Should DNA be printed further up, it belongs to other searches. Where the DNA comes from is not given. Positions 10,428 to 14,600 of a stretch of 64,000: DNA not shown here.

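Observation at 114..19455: A 19-kb lipid-harvesting neighbourhood of secreted lipases, an LplT/Aas-type re-acylation machine and a beta-oxidation operon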

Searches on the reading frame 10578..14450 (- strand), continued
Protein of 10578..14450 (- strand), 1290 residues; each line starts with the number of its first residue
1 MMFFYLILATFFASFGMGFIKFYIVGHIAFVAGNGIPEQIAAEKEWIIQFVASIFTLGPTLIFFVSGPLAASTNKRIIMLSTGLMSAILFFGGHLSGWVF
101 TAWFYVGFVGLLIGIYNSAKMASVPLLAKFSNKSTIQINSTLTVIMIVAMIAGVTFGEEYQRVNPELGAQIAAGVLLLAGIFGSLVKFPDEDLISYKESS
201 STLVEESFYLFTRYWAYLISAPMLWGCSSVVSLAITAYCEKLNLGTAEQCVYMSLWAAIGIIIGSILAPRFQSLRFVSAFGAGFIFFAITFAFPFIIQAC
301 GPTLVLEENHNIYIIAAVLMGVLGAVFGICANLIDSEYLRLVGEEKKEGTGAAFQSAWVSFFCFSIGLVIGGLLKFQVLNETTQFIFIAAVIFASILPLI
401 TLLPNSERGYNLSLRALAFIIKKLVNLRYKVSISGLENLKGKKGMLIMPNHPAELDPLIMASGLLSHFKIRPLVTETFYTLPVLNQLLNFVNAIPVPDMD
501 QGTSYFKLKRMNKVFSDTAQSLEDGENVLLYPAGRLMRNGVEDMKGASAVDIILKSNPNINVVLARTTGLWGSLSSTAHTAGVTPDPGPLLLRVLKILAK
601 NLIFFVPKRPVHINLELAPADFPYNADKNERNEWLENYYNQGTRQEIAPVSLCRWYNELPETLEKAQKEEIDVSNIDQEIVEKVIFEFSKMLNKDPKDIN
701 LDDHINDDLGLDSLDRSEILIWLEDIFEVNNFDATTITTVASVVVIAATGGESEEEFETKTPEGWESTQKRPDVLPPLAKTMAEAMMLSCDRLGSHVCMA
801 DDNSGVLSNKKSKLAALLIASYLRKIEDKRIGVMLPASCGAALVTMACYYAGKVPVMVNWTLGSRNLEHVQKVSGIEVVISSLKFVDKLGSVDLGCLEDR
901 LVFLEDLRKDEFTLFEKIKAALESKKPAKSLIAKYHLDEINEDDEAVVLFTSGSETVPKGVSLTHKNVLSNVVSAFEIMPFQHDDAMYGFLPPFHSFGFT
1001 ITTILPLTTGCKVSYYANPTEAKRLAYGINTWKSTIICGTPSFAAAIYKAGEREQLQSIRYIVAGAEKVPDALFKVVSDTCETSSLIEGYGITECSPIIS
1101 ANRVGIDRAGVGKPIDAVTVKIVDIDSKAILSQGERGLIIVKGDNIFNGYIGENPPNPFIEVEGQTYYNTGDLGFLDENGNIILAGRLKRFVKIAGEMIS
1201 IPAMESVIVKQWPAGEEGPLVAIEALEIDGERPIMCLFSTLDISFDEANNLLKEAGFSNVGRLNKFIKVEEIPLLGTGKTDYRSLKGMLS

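Call 17: find_related_loci(query=A2, collection=genome_contigs, flank=10000)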
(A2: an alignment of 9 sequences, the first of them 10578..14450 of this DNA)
Query A2 (1290 aa) in genome_contigs; peptide patterns used: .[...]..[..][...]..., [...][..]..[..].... (x = any residue, [..] = any of these).
599 stretches matched a pattern (row limit reached: there are more); 561 encode a relative of the query (tblastn E <= 1e-3); the best 80 are kept; 80 distinct loci.
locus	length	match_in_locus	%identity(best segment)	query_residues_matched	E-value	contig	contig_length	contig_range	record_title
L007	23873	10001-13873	79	1-1290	0e+0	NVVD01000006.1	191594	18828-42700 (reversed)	MAG: Candidatus Cloacimonadota bacterium isolate NORP72 Contig_source1382A_137, whole genome shotgun sequence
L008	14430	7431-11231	42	9-1286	0e+0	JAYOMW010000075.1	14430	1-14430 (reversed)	MAG: Opitutia bacterium isolate 139570_S171_metabat_bins_sspec.tsv.063_sub NODE_3511_length_14430_cov_10.894191, whole g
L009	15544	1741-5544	42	1-1290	0e+0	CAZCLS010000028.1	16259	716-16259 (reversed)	MAG TPA_asm: uncultured bacterium isolate SRP178699_co1_462 genome assembly, contig: NODE_4542_length_16259_cov_7.423599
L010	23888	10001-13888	41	1-1290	0e+0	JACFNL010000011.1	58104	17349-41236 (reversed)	MAG: Candidatus Cloacimonadota bacterium isolate BROCD023 NODE_532_length_58104_cov_6.439284, whole genome shotgun seque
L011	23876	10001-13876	42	3-1290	0e+0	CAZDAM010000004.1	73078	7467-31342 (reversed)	MAG TPA_asm: uncultured bacterium isolate binchicken_co208_466 genome assembly, contig: NODE_385_length_73078_cov_11.622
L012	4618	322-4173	42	1-1290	0e+0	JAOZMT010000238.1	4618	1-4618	MAG: Victivallales bacterium isolate GMC3.metabat2.72 GMC3_9517_length_4618_cov_16.946526, whole genome shotgun sequence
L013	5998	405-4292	42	1-1290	0e+0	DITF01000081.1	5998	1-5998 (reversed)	MAG TPA_asm: bacterium UBP17_UBA6191 isolate UBA6191 UBA6191_contig_172550, whole genome shotgun sequence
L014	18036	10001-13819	38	1-1289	0e+0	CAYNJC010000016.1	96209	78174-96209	MAG TPA_asm: uncultured bacterium isolate SRP178699_co1_609 genome assembly, contig: NODE_138_length_96209_cov_10.730640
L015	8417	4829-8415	51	1-1203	0e+0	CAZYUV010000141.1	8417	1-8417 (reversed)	MAG TPA_asm: uncultured bacterium isolate binchicken_co76_416 genome assembly, contig: NODE_10776_length_8417_cov_4.2287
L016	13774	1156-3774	46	417-1289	0e+0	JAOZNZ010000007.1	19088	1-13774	MAG: bacterium isolate GMC4.concoct.297 GMC4_2860_length_19088_cov_8.768560, whole genome shotgun sequence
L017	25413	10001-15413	36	15-1288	0e+0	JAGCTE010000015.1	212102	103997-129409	Bacterium isolate RGIG10100 Yak_Rumen-1__c633335, whole genome shotgun sequence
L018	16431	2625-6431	36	1-1286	0e+0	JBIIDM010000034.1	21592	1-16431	MAG: Bdellovibrionota bacterium isolate ME2000-08-17pf_3300042335_group1_bin181 Rohwer_bin1195_scaffold_1469_c1, whole g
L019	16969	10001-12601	44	421-1289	0e+0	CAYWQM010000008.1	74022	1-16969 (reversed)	MAG TPA_asm: uncultured Lentisphaerales bacterium isolate SRP092796_co3_879 genome assembly, contig: NODE_308_length_740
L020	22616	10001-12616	44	418-1290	0e+0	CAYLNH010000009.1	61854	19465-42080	MAG TPA_asm: uncultured Lentisphaerales bacterium isolate SRP141376_co4_287 genome assembly, contig: NODE_852_length_618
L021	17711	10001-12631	42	412-1289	0e+0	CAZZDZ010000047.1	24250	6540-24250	MAG TPA_asm: uncultured Pirellulaceae bacterium isolate SRP114822_co2_68 genome assembly, contig: NODE_1737_length_24250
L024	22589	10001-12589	42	429-1290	0e+0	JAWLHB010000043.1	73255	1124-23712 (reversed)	MAG: Lentisphaeria bacterium isolate 30dZY2.bin.23 NODE_600_length_73255_cov_10.187599, whole genome shotgun sequence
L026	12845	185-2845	41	401-1290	0e+0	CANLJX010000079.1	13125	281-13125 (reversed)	MAG: Deltaproteobacteria bacterium isolate ZE-3nov15-121 genome assembly, contig: ZE-3nov15-C5519, whole genome shotgun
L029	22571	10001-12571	42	439-1290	0e+0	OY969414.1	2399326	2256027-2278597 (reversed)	MAG: uncultured Chlamydiales bacterium isolate MFD04463.bin.c.14 genome assembly, chromosome: 1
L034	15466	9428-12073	40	420-1290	0e+0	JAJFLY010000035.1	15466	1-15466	MAG: Chlamydiae bacterium isolate OFTM232 OFTM232_34, whole genome shotgun sequence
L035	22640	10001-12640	40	408-1290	0e+0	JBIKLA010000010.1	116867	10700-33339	MAG: Bdellovibrionota bacterium isolate ME2014-08-19_3300042467_group5_bin109 Rohwer_bin1186_scaffold_44_c1, whole genom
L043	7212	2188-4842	39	415-1290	0e+0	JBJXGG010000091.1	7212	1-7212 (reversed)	MAG: Chlamydiales bacterium isolate F1F2.bin.334 k127_9535134, whole genome shotgun sequence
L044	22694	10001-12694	40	419-1290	0e+0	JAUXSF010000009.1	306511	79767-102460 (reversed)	MAG: Chlamydiales bacterium isolate C12_metabat.bin.50 C12_k141_10656, whole genome shotgun sequence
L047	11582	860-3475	40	417-1290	0e+0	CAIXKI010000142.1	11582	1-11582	MAG: uncultured delta proteobacterium isolate Loclat_bin-13748 genome assembly, contig: bin-13748:142/257, whole genome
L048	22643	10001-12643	40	420-1290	0e+0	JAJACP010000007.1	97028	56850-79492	MAG: Chlamydiales bacterium isolate O_S4.2_2 S4CHLAM2_7, whole genome shotgun sequence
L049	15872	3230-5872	39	420-1290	0e+0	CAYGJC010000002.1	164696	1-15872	MAG TPA_asm: uncultured bacterium isolate ERP117304_co1_155 genome assembly, contig: NODE_113_length_164696_cov_30.47487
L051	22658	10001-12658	41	414-1285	0e+0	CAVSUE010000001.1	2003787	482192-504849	MAG: uncultured Verrucomicrobiae bacterium isolate MFD09671.bin.1.113 genome assembly, contig: contig_81095, whole genom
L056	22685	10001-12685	40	411-1290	0e+0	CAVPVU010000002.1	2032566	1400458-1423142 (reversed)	MAG: uncultured Chlamydiales bacterium isolate MFD00008.bin.2.19 genome assembly, contig: contig_47407, whole genome sho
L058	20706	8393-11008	39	417-1290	0e+0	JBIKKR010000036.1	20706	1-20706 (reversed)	MAG: Bdellovibrionota bacterium isolate ME2014-08-05_3300044627_group5_bin128 Rohwer_bin1184_scaffold_1850_c1, whole gen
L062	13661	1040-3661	40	427-1290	0e+0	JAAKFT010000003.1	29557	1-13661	MAG: Chlamydiae bacterium isolate KR126_chlam_2 KR126chlam2_3, whole genome shotgun sequence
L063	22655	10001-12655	39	407-1289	0e+0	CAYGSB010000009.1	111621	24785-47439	MAG TPA_asm: uncultured bacterium isolate ERP117304_co2_126 genome assembly, contig: NODE_183_length_111621_cov_58.28880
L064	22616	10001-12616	39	417-1290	0e+0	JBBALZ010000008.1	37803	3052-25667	MAG: Bdellovibrionota bacterium isolate EUL_076 ctg8-EUL_076, whole genome shotgun sequence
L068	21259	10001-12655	39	416-1289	0e+0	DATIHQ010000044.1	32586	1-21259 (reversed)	MAG TPA_asm: Chlamydiales bacterium isolate SMAG_U15642 k141_11151, whole genome shotgun sequence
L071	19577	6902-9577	38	417-1289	0e+0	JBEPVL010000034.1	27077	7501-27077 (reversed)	MAG: Chlamydiota bacterium isolate 22E.semibin_refined.032 NODE_1487_length_27077_cov_52.324513, whole genome shotgun se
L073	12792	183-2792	46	418-1289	0e+0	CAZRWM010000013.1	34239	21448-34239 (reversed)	MAG TPA_asm: uncultured bacterium isolate binchicken_co76_518 genome assembly, contig: NODE_1407_length_34239_cov_11.282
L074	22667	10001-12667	39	417-1290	0e+0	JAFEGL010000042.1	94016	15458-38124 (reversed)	MAG: Verrucomicrobia bacterium isolate SZAS-17 LIN-573__42__length-94016, whole genome shotgun sequence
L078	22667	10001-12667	39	417-1290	0e+0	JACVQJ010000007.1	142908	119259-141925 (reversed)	MAG: Parachlamydiales bacterium isolate B4_bin.14 scaffold_52, whole genome shotgun sequence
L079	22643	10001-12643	39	419-1285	0e+0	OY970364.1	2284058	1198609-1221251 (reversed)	MAG: uncultured Verrucomicrobiae bacterium isolate MFD04463.bin.c.15 genome assembly, chromosome: 1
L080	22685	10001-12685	38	411-1290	0e+0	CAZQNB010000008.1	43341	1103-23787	MAG TPA_asm: uncultured bacterium isolate SRP286056_co3_62 genome assembly, contig: NODE_505_length_43341_cov_22.143950,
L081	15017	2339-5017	38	414-1290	0e+0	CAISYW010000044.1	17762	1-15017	MAG: uncultured Chlamydiae bacterium isolate AlinenSedimentsCore1_bin-1524 genome assembly, contig: bin-1524:044/202, wh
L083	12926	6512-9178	39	410-1285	0e+0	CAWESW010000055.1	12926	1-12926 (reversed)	MAG: uncultured Verrucomicrobiae bacterium isolate MFD03323.bin.2.105 genome assembly, contig: contig_200706, whole geno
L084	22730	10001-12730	38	406-1290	0e+0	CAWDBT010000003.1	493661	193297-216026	MAG: Parachlamydiales bacterium isolate MFD02979.bin.3.154 genome assembly, contig: contig_45500, whole genome shotgun s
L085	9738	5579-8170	42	424-1290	0e+0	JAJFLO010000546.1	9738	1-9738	MAG: Verrucomicrobia bacterium isolate OFTM167 OFTM167_545, whole genome shotgun sequence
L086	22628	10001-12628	39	425-1290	0e+0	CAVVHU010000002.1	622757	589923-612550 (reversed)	MAG: uncultured Chlamydiales bacterium isolate MFD02923.bin.1.43 genome assembly, contig: contig_11014, whole genome sho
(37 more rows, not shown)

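Call 28: find_encoding_contigs(protein=window:10578-14450:-, flank=2000, max_places=3)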
Protein window:10578-14450:- (1290 aa): no gene with exactly this product is on record in the collection.

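Call 36: search_protein_families(library=pfam, proteins=[L010:9302-9988:+, L010:13894-14964:+, L010:15067-16356:+, L010:7269-8711:-, L010:6358-7296:+, L073:2951-4702:-, L073:4757-5536:+, L073:5442-6455:+, L018:1180-2400:+, L018:6928-7731:-], max_evalue=0.0001)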
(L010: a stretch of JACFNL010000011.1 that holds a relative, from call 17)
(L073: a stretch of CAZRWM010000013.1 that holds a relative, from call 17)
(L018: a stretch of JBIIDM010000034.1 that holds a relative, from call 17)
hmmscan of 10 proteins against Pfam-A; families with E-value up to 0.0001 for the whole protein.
L010:9302-9988:+ (228 aa): 1 family
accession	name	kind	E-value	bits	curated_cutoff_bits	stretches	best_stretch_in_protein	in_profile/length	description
PF02517.21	Rce1-like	-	4.6e-08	33.7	22.4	1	117-216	3-93/93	Type II CAAX prenyl endopeptidase Rce1-like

L010:13894-14964:+ (356 aa): 1 family
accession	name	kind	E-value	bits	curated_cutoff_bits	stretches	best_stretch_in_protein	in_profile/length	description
PF08238.18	Sel1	-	1.2e-18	67.2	30.7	1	61-94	3-36/36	Sel1 repeat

L010:15067-16356:+ (429 aa): 1 family
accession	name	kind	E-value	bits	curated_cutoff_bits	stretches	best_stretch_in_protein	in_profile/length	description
PF00860.26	Xan_ur_permease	-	2e-44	152.4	27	1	19-392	2-387/389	Permease family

L010:7269-8711:- (480 aa): 1 family
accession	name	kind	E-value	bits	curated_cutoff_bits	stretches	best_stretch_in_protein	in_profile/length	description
PF06271.18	RDD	-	2e-15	57.7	24.1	1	311-461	6-136/137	RDD family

L010:6358-7296:+ (312 aa): 1 family
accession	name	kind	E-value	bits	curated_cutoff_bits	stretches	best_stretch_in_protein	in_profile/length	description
PF08238.18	Sel1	-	1.3e-13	51.3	30.7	1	67-102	1-36/36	Sel1 repeat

L073:2951-4702:- (583 aa): 4 families
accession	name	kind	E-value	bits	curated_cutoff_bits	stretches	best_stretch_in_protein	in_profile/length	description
PF00441.29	Acyl-CoA_dh_1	-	2.8e-22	79.9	22.4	1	296-457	1-149/150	Acyl-CoA dehydrogenase, C-terminal domain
PF02770.24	Acyl-CoA_dh_M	-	3.7e-17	62.7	33.3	1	188-285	3-95/97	Acyl-CoA dehydrogenase, middle domain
PF22924.1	ACOX_C_alpha1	-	1.9e-09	38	27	1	321-457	18-168/169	Acyl-CoA oxidase, C-alpha1 domain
PF18158.6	AidB_N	-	1.2e-08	35.6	22.9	1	56-175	31-150/156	Adaptive response protein AidB N-terminal domain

L073:4757-5536:+ (259 aa): 2 families
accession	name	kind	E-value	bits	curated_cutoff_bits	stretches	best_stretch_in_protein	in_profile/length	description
PF00378.25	ECH_1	-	4.5e-42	144.5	27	1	15-229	3-217/251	Enoyl-CoA hydratase/isomerase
PF16113.10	ECH_2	-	5e-13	49.7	27.2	1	20-195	3-181/335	Enoyl-CoA hydratase/isomerase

L073:5442-6455:+ (337 aa): 1 family
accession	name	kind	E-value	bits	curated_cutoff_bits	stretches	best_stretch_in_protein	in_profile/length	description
PF13387.12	Lnb_N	-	8e-14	52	22.2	1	121-276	4-154/175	Lnb N-terminal periplasmic domain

L018:1180-2400:+ (406 aa): 1 family
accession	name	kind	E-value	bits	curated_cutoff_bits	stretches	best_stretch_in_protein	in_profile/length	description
PF01594.21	AI-2E_transport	-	3.6e-49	168.2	34.3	1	56-396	4-322/327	AI-2E family transporter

L018:6928-7731:- (267 aa): 1 family
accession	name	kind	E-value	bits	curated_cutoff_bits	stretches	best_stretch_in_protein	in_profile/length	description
PF00899.27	ThiF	-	2.4e-07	30.6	28.1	1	31-88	26-83/238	ThiF family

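Call 61: search_solved_structures(query=window:10578-14450:-, max_evalue=1e-10)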
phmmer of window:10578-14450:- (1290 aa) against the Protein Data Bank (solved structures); distinct sequences matched with E-value up to 1e-10: 114 (the best 60 are shown).
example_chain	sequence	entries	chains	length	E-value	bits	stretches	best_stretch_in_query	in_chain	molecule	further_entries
3tsy_A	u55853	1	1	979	2.1e-30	108.2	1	771-1288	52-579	Fusion Protein 4-coumarate--CoA ligase 1, Resveratrol synthase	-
2d1q_A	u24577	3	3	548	5.2e-30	106.9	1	852-1289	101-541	Luciferin 4-monooxygenase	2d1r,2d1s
2d1t_A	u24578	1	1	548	7e-30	106.5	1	852-1289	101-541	Luciferin 4-monooxygenase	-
6k4c_A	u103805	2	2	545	1.2e-28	102.4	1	844-1289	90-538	Ancestral luciferase AncLamp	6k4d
6mfy_A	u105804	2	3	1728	4.3e-28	100.5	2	937-1285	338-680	Linear gramicidin synthase subunit A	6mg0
6mfz_A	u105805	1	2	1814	5e-28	100.3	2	937-1285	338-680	Linear gramicidin synthase subunit A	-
9be3_A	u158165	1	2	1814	5e-28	100.3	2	937-1285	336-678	Linear gramicidin synthase subunit A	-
9be4_A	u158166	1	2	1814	5e-28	100.3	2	937-1285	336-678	Linear gramicidin synthase subunit A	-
9meh_A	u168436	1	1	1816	5e-28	100.3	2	937-1285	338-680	Linear gramicidin synthase subunit A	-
3g7s_A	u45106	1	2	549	5.2e-28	100.3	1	822-1214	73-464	Long-chain-fatty-acid--CoA ligase (FadD-1)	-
3a9u_A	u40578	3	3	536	5e-27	97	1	769-1288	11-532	4-coumarate--CoA ligase | 4-coumarate:CoA ligase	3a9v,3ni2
4m46_A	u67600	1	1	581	8.5e-26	92.9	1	861-1288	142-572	Luciferase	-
7kyd_A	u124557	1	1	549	7.8e-25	89.7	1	819-1289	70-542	Long-chain fatty-acyl-CoA synthetase CG6178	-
3qya_A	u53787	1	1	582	8.4e-25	89.6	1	861-1288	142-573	Luciferase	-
5u95_A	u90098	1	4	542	1.7e-24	88.6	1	831-1287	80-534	4-coumarate--CoA ligase 2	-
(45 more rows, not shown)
